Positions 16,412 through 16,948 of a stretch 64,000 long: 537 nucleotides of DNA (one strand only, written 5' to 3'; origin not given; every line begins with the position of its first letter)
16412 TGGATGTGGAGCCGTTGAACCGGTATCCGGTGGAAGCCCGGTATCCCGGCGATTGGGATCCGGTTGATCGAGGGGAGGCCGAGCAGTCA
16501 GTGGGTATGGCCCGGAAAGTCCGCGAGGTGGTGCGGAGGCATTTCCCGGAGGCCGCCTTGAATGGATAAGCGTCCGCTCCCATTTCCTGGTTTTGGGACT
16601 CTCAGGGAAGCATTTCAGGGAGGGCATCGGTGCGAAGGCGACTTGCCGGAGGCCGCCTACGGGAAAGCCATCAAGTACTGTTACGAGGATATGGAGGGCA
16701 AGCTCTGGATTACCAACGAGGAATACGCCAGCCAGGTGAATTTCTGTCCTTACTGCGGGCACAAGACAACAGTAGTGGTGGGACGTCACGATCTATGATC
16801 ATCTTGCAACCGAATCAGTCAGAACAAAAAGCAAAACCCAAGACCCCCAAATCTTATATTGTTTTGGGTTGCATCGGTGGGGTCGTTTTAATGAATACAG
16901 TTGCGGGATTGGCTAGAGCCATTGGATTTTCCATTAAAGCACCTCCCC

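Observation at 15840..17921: MNT/HEPN pair followed by three overlapping low-GC genes of unknown function, directly upstream of tRNA-Pro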

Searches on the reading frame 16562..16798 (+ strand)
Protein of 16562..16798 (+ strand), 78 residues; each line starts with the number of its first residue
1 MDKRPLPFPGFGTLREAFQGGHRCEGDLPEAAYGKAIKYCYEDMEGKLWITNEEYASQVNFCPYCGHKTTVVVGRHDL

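Call 4: search_protein_families(library=pfam, proteins=[window:16562-16798:+], max_evalue=1)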
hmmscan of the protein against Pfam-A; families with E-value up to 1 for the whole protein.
window:16562-16798:+ (78 aa): 6 families
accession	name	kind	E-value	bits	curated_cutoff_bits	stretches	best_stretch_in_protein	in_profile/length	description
PF13248.11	Zn_ribbon_3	-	0.00076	19.3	27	1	57-68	14-25/26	zinc-ribbon domain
PF13240.11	Zn_Ribbon_1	-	0.0066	16.7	25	1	59-68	13-22/23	zinc-ribbon domain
PF09297.16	Zn_ribbon_NUD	-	0.016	15.3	24.8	1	61-73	5-17/32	NADH pyrophosphatase zinc ribbon domain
PF14255.11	Cys_rich_CPXG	-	0.041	14.3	25.2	1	62-73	3-14/52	Cysteine-rich CPXCG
PF10571.15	UPF0547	-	0.044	14.4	29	1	60-67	15-22/26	Uncharacterised protein family UPF0547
PF23451.1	Zn_ribbon_PaaD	-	0.094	12.8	27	1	54-72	10-27/53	PaaD zinc beta ribbon domain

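Call 5: search_protein_families(library=padloc, proteins=[window:16562-16798:+], max_evalue=1)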
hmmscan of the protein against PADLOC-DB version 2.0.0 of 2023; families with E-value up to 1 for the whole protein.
window:16562-16798:+ (78 aa): 0 families

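Call 6: search_protein_families(library=ncbifam, proteins=[window:16562-16798:+], max_evalue=1)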
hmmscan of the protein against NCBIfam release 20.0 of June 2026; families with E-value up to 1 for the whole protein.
window:16562-16798:+ (78 aa): 2 families
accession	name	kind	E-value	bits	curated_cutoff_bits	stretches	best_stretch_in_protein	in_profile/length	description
NF004424.0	PRK05766.1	equivalog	0.063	13.1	54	1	52-78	9-34/54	30S ribosomal protein S14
NF001606.0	PRK00398.1-3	equivalog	0.086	12.7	72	1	62-68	22-28/44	DNA-directed RNA polymerase subunit P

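Call 9: search_protein_families(library=phrogs, proteins=[window:16562-16798:+], max_evalue=1)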
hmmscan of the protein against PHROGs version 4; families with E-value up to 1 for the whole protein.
window:16562-16798:+ (78 aa): 8 families
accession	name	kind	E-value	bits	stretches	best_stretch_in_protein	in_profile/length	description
phrog_22112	-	unknown function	0.014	16.8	1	52-69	60-77/80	-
phrog_4030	-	unknown function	0.026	15.7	1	57-68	65-76/85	-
phrog_24430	-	unknown function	0.061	14.1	1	42-72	9-39/62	-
phrog_6422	-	moron, auxiliary metabolic gene and host takeover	0.068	14.6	1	56-73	27-44/120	Lar-like restriction alleviation protein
phrog_7033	-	unknown function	0.08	13.9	1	51-69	75-93/197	-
phrog_1494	-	unknown function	0.14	12.3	1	52-68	192-208/226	-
phrog_34024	-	unknown function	0.15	13.1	1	40-70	11-40/62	-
phrog_26133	-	unknown function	0.38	10.7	0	30-53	217-240/295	-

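Call 34: find_homologous_proteins(query=window:16562-16798:+, max_evalue=0.01)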
Query window:16562-16798:+ (78 aa): 31 proteins with E <= 0.01 among 31 candidates.
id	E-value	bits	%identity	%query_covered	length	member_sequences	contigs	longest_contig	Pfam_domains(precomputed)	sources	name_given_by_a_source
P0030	8.1e-38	146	83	96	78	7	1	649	-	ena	-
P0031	1.2e-37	145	80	96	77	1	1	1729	-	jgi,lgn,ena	-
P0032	1.5e-37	145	82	99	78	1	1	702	-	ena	-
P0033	1.5e-36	142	81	94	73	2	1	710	-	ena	-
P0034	7.4e-36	140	82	94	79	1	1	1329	-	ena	-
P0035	5.1e-33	131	78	94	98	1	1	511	-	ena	-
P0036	6.0e-33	130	76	96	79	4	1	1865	-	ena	-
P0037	2.5e-32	128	75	94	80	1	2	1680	-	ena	-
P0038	1.2e-29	120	69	92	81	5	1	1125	-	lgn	-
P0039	4.9e-26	108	64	94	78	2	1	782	-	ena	-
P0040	7.8e-26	108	62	94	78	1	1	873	-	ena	-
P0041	1.2e-25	107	78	77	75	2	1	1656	-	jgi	-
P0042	7.5e-25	104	84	71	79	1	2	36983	-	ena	-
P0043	1.2e-24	104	71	83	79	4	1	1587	-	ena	-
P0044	2.6e-24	103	84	64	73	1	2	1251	-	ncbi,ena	-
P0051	1.6e-22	97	77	73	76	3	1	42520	-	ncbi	-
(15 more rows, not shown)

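Call 37: find_encoding_contigs(protein=P0051, flank=6000, max_places=3)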
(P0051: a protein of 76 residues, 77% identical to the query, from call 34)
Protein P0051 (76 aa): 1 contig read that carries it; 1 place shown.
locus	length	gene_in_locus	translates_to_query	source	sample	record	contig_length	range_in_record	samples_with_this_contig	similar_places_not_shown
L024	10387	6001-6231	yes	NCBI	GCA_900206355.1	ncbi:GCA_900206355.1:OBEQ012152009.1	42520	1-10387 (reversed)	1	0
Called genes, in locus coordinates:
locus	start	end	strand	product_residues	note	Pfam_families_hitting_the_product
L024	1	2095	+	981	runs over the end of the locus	PF00580:UvrD-helicase, PF13245:AAA_19, PF13604:AAA_30 (faint), PF13361:UvrD_C, PF13538:UvrD_C_2 (faint), PF12705:PDDEXK_1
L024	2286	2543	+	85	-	-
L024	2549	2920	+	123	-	-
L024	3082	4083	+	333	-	PF01210:NAD_Gly3P_dh_N, PF03807:F420_oxidored (faint), PF07479:NAD_Gly3P_dh_C, PF20618:GPD_NAD_C_bact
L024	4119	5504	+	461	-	-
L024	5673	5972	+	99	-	PF01909:NTP_transf_2, PF18765:Polbeta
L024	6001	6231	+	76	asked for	-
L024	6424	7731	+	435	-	PF03447:NAD_binding_3, PF00742:Homoserine_dh, PF01842:ACT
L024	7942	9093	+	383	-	PF00291:PALP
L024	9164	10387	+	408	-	?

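Call 38: find_encoding_contigs(protein=P0042, flank=6000, max_places=3)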
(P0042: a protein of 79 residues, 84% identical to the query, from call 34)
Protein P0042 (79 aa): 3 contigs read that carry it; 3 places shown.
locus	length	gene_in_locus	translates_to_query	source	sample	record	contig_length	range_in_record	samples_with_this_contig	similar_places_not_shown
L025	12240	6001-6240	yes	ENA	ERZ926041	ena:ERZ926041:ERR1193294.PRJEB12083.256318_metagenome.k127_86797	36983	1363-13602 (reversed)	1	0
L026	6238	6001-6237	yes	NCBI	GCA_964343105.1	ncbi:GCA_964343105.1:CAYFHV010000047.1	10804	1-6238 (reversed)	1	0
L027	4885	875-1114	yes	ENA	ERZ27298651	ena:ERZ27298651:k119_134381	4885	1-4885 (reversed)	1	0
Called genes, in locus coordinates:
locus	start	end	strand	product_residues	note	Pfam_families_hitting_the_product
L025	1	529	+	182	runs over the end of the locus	PF01066:CDP-OH_P_transf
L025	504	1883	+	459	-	PF00350:Dynamin_N (faint), PF01926:MMR_HSR1, PF02421:FeoB_N, PF03193:RsgA_GTPase (faint), PF04548:AIG1 (faint), PF00009:GTP_EFTU (weak), PF01926:MMR_HSR1, PF02421:FeoB_N, +1 more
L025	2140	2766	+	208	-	PF02660:G3P_acyltransf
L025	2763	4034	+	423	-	PF28597:T2SSF_N, PF00482:T2SSF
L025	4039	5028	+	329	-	PF01210:NAD_Gly3P_dh_N, PF02558:ApbA (faint), PF03807:F420_oxidored (weak), PF07479:NAD_Gly3P_dh_C, PF20618:GPD_NAD_C_bact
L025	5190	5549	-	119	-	-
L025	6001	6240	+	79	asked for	-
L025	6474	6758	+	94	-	PF04014:MazE_antitoxin (weak), PF15937:PrlF_antitoxin (weak)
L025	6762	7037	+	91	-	-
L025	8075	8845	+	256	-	PF01609:DDE_Tnp_1, PF13586:DDE_Tnp_1_2 (weak)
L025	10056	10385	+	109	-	PF01909:NTP_transf_2, PF18765:Polbeta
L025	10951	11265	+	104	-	PF01906:YbjQ_1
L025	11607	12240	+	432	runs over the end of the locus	PF03447:NAD_binding_3, PF00742:Homoserine_dh, PF01842:ACT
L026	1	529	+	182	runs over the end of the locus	PF01066:CDP-OH_P_transf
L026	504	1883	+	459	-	PF00350:Dynamin_N (faint), PF01926:MMR_HSR1, PF02421:FeoB_N, PF03193:RsgA_GTPase (faint), PF04548:AIG1 (faint), PF00009:GTP_EFTU (weak), PF01926:MMR_HSR1, PF02421:FeoB_N, +1 more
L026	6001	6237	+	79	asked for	?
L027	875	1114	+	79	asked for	-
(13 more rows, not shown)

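Call 42: find_related_loci(query=A3, collection=metagenome_contigs, flank=5000)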
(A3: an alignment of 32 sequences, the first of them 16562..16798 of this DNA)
Query A3 (78 aa) in metagenome_contigs; peptide patterns used: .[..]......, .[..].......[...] (x = any residue, [..] = any of these).
600 stretches matched a pattern (row limit reached: there are more); 60 encode a relative of the query (tblastn E <= 1e-3); 60 distinct loci.
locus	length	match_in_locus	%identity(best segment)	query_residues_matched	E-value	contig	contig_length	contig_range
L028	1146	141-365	84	1-75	3e-42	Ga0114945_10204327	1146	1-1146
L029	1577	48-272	80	1-75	6e-41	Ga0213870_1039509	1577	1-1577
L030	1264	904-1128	76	1-75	1e-39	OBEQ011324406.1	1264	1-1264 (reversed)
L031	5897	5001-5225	77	1-75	1e-37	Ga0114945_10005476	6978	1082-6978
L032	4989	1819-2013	85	1-65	4e-36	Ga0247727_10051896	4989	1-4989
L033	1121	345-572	76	1-75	2e-36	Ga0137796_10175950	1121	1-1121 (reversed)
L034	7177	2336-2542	81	1-69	5e-35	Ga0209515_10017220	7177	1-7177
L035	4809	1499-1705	80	1-69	3e-34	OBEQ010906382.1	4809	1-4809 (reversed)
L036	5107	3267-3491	68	1-75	4e-33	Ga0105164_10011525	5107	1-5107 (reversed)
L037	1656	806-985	78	14-73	5e-29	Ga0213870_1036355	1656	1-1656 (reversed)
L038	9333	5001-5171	77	21-77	2e-26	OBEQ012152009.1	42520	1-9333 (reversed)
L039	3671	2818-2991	78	17-73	2e-26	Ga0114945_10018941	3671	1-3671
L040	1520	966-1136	77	21-77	2e-26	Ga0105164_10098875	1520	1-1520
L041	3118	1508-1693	66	14-75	3e-26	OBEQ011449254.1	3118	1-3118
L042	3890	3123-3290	75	14-69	4e-26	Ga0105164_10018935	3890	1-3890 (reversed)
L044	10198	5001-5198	55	6-71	2e-23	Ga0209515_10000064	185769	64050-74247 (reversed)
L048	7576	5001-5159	60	22-74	4e-18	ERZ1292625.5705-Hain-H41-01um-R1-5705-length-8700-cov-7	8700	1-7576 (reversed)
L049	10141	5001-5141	66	20-66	2e-17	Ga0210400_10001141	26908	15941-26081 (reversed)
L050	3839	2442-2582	62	22-68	2e-17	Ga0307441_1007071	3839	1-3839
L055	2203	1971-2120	54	19-68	7e-16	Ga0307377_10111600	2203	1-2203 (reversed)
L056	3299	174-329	58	22-73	9e-16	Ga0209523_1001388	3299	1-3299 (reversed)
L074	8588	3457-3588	49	27-71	2e-10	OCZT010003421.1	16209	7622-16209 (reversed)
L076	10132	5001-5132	53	33-77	3e-10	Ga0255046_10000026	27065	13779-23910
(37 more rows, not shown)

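Call 49: find_related_loci(query=A3, collection=viral_contigs, flank=5000)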
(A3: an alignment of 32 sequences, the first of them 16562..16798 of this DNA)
Query A3 (78 aa) in viral_contigs; peptide patterns used: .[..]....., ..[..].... (x = any residue, [..] = any of these).
105 stretches matched a pattern; 7 encode a relative of the query (tblastn E <= 1e-3); 7 distinct loci.
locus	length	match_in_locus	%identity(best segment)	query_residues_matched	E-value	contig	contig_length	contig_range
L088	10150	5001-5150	60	22-71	9e-20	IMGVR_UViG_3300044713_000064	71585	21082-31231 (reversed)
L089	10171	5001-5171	53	17-73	4e-19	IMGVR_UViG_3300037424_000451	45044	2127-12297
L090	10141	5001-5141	66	20-66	4e-18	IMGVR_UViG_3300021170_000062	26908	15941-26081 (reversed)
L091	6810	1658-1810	55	22-72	1e-17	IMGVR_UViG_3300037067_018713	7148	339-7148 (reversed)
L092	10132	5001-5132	59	26-69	2e-14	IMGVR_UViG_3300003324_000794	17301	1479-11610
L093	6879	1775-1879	71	32-66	9e-14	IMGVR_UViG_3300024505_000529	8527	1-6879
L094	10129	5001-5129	44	28-69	5e-10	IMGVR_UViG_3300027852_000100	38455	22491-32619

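Call 77: search_protein_families(library=phrogs, alignment_id=A5, max_evalue=0.001)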
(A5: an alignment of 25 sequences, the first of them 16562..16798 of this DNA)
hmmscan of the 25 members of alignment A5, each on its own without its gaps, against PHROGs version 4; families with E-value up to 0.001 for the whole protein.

A. member 1, window:16562-16798:+ (78 aa): 0 families

B. families by the number of members that match (of 25 scanned): 1 family
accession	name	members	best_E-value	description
phrog_4030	-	1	0.0009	-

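Call 78: search_solved_structures(query=A5, max_evalue=10, show_alignments=2)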
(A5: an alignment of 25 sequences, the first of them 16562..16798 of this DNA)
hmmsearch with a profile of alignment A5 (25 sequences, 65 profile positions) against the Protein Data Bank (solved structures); distinct sequences matched with E-value up to 10: 15.
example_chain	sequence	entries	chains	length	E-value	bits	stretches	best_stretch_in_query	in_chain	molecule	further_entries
7bie_A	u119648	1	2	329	3.9e-12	49.1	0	17-41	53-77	nvWRAP-T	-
7big_A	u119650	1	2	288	8.2e-10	41.7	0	17-42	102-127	v13WRAP-T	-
7bid_A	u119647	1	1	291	1.4e-09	40.9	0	17-42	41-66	v31WRAP-T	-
7bif_A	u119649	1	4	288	6.9e-09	38.7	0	17-42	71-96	v22WRAP-T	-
6r60_A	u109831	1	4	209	1.8e-07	34.1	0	17-42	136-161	WD-40 repeat protein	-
6r5y_A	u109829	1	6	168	8.6e-06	28.8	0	17-42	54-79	WD-40 repeat protein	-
6r5z_A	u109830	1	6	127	0.00053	23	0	16-42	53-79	9-bladed beta-propeller formed by three 3-bladed fragments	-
6r5x_A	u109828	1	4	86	0.047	16.8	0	16-41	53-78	WD-40 repeat protein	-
36rp_P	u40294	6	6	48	0.61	13.2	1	49-59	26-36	DNA-directed RNA polymerase subunit Rpo12 | DNA-directed RNA polymerase subunit P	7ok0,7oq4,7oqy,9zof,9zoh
6n9y_A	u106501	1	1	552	0.73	13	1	40-58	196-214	Non-structural protein 1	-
2pmz_P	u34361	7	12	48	1.5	12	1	49-57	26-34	DNA-directed RNA polymerase subunit P | DNA-DIRECTED RNA POLYMERASE RPO12 SUBUNIT | RNA POLYMERASE SUBUNIT 12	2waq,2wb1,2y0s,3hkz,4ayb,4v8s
6mm1_A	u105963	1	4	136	3.4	10.8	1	44-59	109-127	Histone-lysine N-methyltransferase EHMT2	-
2ey4_E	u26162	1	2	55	3.7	10.7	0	49-59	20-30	Ribosome biogenesis protein Nop10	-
2rfk_B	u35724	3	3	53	3.8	10.7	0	49-59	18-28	Ribosome biogenesis protein Nop10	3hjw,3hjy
3mqk_B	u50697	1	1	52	4.7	10.4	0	49-59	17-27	Ribosome biogenesis protein Nop10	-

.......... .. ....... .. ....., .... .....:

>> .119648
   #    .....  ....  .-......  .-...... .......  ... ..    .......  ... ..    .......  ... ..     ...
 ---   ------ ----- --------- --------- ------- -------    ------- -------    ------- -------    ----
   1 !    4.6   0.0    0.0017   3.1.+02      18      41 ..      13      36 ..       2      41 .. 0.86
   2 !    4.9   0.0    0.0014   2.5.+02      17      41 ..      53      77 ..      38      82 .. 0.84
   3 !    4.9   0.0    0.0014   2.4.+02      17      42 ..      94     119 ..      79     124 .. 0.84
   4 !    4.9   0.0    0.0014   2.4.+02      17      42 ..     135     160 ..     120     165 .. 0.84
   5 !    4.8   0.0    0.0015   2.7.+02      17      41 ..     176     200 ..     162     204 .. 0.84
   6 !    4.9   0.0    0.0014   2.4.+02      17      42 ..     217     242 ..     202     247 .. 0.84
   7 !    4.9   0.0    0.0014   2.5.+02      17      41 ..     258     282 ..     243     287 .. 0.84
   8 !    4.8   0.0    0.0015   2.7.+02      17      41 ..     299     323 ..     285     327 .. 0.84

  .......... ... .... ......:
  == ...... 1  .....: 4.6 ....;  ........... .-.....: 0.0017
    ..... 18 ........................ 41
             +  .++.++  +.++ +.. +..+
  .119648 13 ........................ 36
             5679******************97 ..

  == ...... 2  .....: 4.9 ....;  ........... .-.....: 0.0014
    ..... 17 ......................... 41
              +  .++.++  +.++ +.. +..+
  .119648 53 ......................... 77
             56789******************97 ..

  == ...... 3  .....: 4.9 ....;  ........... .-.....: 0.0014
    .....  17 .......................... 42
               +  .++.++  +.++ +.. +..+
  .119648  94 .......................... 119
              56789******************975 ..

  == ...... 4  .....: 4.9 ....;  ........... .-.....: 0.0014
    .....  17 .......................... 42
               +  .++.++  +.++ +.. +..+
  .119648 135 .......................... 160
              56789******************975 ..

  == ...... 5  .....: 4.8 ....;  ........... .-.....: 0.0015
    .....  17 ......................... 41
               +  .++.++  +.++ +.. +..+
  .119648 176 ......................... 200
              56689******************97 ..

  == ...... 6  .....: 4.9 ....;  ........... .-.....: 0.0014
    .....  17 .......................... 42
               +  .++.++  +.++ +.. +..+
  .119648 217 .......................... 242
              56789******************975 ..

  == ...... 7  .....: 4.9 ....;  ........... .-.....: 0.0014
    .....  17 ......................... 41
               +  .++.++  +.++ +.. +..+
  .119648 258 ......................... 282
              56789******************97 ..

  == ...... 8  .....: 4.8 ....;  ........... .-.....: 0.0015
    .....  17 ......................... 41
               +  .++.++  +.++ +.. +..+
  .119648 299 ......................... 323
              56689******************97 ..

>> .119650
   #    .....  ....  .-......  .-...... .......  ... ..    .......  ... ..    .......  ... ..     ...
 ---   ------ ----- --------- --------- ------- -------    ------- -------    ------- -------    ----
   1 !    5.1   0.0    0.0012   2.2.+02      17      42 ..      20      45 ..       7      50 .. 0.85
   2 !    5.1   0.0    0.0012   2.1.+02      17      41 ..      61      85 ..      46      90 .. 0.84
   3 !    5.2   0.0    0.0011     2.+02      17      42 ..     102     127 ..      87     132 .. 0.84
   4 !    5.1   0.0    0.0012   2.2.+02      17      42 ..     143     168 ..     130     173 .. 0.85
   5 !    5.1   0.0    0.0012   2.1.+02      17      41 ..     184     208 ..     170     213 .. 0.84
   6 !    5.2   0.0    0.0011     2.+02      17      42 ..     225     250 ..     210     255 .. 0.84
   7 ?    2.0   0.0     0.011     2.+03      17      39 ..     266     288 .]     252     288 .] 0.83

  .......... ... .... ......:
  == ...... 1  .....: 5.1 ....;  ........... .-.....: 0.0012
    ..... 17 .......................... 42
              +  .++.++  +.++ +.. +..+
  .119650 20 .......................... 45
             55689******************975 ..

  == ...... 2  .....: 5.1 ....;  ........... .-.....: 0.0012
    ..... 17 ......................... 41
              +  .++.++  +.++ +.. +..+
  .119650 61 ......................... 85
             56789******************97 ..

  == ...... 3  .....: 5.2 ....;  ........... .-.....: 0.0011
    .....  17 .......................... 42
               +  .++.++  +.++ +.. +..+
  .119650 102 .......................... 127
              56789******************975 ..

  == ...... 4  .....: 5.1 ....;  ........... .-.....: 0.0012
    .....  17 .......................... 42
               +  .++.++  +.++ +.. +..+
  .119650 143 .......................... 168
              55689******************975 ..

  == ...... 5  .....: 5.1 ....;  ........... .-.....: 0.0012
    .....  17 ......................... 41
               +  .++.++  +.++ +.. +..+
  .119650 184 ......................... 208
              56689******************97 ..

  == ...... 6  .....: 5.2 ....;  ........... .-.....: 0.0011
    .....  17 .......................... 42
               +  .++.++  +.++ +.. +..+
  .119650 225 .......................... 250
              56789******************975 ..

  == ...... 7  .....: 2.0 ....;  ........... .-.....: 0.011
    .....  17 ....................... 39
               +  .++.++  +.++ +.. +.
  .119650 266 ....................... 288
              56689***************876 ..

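Call 86: search_dna_similar(query=window:16562-16798:+, collection=plasmids, mode=protein, max_evalue=0.001, max_rows=10)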
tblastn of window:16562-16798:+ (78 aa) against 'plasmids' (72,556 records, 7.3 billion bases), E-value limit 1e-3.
No match.
